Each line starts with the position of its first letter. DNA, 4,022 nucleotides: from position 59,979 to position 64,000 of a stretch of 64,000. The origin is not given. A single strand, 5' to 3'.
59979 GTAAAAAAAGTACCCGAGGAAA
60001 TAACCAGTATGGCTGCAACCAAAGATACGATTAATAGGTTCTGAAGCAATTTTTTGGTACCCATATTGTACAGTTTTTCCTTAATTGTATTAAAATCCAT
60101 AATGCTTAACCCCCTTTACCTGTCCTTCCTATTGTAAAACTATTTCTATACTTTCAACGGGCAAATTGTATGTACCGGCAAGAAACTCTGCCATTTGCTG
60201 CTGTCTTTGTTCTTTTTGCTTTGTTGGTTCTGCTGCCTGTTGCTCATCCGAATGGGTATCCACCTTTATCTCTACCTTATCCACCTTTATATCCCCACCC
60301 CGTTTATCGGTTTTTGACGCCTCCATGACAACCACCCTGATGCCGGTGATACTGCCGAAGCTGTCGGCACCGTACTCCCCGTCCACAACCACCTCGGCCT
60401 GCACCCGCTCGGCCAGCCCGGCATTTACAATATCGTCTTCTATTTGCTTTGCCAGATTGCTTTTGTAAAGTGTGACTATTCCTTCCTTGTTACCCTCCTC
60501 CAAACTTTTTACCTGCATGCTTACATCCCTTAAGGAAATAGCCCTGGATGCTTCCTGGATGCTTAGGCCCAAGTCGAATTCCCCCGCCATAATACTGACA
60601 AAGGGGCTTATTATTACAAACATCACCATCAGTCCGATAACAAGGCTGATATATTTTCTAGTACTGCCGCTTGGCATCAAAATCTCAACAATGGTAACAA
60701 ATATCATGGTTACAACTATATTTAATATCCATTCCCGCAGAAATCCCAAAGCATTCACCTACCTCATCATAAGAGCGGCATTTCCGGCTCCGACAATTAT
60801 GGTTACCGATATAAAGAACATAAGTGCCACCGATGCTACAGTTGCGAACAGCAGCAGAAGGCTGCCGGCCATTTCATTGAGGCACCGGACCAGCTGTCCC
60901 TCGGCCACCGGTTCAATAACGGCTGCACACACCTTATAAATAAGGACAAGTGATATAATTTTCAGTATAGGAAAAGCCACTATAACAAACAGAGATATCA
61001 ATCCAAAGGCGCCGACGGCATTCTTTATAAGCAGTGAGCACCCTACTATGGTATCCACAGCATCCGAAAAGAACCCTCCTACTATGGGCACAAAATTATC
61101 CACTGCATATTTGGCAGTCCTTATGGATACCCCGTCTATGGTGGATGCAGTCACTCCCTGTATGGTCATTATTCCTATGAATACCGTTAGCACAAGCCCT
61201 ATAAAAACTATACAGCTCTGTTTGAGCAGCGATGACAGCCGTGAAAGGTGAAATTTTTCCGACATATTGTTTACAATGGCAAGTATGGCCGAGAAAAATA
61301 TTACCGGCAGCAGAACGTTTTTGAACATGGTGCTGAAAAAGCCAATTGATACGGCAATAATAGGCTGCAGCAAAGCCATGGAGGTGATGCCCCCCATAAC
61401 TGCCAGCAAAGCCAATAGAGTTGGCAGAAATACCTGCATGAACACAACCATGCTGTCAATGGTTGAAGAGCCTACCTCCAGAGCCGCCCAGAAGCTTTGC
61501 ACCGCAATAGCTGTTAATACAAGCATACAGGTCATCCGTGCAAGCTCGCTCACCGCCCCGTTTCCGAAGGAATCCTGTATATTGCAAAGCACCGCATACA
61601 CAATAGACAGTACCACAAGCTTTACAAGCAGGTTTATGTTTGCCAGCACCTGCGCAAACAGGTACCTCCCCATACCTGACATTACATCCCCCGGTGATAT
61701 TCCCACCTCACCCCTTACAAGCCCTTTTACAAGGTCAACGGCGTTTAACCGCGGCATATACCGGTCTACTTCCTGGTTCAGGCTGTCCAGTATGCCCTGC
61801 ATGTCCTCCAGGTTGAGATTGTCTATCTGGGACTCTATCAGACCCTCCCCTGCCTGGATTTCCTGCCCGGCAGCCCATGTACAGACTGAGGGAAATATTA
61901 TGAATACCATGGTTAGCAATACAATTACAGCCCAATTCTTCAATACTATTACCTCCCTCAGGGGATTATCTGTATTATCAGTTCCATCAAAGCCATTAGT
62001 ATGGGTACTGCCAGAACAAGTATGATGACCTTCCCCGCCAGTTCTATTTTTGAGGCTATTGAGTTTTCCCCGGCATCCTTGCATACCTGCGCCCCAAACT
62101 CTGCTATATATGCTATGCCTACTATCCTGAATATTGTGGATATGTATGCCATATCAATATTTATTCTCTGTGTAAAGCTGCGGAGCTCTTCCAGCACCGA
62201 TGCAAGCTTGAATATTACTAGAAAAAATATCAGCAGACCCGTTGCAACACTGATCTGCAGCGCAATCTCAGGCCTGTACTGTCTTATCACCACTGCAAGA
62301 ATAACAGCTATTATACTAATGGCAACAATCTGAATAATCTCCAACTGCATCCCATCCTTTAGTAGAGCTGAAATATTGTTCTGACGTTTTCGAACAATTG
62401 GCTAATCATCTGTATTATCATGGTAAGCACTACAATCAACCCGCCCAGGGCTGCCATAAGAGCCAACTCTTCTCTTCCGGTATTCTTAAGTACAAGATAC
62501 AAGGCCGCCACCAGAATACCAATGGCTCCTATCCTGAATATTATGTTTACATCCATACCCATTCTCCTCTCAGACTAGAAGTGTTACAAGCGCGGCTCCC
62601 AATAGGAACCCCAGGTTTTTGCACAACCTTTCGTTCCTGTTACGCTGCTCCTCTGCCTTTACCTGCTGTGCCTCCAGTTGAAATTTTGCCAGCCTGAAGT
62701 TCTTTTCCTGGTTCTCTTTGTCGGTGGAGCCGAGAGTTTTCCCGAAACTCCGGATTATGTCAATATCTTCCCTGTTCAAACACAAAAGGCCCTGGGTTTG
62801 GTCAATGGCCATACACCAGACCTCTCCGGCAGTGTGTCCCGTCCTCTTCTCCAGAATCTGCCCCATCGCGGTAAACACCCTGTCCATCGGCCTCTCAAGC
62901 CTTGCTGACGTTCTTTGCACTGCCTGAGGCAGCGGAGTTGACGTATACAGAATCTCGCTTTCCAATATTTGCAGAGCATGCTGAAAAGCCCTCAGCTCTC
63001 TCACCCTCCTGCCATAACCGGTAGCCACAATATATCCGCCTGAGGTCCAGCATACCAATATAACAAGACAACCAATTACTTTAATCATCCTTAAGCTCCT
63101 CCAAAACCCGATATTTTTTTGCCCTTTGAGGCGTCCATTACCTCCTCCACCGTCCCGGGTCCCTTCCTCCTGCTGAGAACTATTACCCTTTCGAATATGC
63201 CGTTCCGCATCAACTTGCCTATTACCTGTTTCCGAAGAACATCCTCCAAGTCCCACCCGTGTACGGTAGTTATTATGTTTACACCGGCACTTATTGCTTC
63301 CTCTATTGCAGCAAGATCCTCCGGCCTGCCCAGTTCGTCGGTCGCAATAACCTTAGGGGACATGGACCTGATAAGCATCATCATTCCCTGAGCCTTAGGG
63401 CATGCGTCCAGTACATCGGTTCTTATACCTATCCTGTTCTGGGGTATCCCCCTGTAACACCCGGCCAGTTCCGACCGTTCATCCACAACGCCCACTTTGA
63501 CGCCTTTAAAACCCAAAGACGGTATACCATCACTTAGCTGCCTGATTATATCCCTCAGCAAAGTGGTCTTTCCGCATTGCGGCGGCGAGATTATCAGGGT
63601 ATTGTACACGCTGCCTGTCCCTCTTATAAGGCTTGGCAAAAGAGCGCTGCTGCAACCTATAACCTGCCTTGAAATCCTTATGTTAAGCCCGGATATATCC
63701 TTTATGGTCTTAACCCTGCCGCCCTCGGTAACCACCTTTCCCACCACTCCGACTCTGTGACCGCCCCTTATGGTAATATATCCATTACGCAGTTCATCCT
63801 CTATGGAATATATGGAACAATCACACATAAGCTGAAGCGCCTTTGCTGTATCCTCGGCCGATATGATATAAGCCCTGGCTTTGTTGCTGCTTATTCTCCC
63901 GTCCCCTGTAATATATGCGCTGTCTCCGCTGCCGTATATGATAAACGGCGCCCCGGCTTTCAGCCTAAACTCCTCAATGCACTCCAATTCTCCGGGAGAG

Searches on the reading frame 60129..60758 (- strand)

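Call 49: search_protein_families(library=pfam, proteins=[window:60129-60758:-], max_evalue=0.001)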
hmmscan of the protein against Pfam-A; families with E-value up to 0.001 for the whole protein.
window:60129-60758:- (209 aa): 1 family
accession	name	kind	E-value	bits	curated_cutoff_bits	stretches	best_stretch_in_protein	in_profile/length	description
PF09581.16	Spore_III_AF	-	3.2e-38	132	28.3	1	15-206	1-184/185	Stage III sporulation protein AF (Spore_III_AF)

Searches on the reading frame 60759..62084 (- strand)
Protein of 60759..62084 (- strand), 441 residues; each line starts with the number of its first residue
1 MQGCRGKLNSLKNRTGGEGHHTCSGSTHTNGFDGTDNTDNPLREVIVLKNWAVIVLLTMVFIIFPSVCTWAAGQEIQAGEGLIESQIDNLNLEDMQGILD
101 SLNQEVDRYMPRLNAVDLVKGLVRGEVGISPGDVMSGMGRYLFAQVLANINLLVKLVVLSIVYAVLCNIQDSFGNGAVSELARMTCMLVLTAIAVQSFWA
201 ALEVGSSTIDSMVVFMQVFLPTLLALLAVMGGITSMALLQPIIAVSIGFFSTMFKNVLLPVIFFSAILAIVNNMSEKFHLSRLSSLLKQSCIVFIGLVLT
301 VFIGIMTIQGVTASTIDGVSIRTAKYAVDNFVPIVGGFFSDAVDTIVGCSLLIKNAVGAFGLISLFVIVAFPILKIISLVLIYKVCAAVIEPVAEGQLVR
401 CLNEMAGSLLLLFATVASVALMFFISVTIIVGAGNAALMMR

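Call 49: search_protein_families(library=pfam, proteins=[window:60759-62084:-], max_evalue=0.001)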
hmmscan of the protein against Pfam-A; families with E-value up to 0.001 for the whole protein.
window:60759-62084:- (441 aa): 1 family
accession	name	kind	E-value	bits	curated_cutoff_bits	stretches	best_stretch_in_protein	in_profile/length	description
PF09546.15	Spore_III_AE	-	1.3e-105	353.6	27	1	115-434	3-321/321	Stage III sporulation protein AE (spore_III_AE)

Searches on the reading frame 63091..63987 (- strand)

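Call 49: search_protein_families(library=pfam, proteins=[window:63091-63987:-], max_evalue=0.001)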
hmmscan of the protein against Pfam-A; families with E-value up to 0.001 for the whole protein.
window:63091-63987:- (298 aa): 1 family
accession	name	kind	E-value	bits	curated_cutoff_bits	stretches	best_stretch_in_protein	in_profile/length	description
PF19568.5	Spore_III_AA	-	5.6e-103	344.6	27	1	3-289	28-303/306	Sporulation stage III, protein AA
